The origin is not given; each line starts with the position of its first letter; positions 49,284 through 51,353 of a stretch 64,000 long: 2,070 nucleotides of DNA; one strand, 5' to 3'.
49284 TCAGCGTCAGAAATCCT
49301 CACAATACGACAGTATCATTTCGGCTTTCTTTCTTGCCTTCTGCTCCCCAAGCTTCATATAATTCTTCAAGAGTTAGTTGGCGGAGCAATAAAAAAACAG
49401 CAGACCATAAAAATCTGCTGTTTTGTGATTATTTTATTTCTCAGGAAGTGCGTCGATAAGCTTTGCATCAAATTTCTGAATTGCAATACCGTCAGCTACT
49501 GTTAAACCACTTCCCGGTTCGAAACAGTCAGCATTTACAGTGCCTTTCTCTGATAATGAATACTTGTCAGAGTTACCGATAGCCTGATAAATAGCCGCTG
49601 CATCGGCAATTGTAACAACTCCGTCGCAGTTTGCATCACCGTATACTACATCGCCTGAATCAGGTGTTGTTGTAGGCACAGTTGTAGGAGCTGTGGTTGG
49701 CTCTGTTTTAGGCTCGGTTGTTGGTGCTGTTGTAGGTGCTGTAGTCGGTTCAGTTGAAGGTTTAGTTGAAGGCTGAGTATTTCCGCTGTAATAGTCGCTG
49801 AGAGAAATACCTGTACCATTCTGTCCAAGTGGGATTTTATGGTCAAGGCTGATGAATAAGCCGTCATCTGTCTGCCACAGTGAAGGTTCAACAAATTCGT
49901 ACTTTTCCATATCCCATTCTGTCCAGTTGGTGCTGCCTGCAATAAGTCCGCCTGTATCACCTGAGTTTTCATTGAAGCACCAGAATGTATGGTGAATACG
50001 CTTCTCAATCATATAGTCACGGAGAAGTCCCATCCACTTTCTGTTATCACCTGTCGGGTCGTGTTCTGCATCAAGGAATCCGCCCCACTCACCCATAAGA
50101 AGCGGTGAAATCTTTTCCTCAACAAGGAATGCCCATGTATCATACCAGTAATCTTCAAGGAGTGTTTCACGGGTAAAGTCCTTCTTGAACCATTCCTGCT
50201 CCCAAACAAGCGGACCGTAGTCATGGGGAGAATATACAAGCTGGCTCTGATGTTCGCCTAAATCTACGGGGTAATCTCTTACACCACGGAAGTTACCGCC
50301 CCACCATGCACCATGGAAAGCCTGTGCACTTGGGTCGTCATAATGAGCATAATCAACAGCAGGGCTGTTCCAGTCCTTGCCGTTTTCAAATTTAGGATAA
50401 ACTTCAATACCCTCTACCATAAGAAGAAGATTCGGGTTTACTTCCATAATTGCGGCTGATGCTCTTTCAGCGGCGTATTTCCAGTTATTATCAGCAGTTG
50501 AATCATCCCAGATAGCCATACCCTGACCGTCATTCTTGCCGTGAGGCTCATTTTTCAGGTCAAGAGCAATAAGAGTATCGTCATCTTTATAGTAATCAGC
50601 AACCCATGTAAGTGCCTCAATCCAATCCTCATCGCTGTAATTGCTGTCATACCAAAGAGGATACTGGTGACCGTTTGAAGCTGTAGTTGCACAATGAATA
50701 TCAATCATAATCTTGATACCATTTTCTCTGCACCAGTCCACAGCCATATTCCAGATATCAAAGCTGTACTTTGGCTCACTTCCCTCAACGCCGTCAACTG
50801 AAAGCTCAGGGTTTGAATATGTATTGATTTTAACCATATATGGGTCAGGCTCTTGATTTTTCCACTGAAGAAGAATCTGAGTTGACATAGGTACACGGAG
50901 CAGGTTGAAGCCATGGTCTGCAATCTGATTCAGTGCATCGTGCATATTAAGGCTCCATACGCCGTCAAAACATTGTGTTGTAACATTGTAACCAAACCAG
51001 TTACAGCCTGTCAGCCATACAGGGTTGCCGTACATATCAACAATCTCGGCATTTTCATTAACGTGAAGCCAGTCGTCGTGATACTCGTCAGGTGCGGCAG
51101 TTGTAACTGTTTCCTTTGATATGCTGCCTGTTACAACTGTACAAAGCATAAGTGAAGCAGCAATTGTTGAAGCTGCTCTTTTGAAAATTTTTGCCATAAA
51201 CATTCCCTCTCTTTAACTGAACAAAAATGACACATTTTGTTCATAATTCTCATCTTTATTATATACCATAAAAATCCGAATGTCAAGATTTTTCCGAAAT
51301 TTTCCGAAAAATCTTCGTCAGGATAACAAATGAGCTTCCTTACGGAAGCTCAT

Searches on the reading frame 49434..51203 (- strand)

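Call 85: search_protein_families(library=pfam, proteins=[window:49434-51203:-], max_evalue=0.0001)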
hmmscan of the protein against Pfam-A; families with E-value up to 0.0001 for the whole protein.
window:49434-51203:- (589 aa): 1 family
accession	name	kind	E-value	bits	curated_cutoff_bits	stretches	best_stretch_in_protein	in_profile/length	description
PF00150.24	Cellulase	-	1.3e-45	156.4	23.5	1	55-414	1-272/272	Cellulase (glycosyl hydrolase family 5)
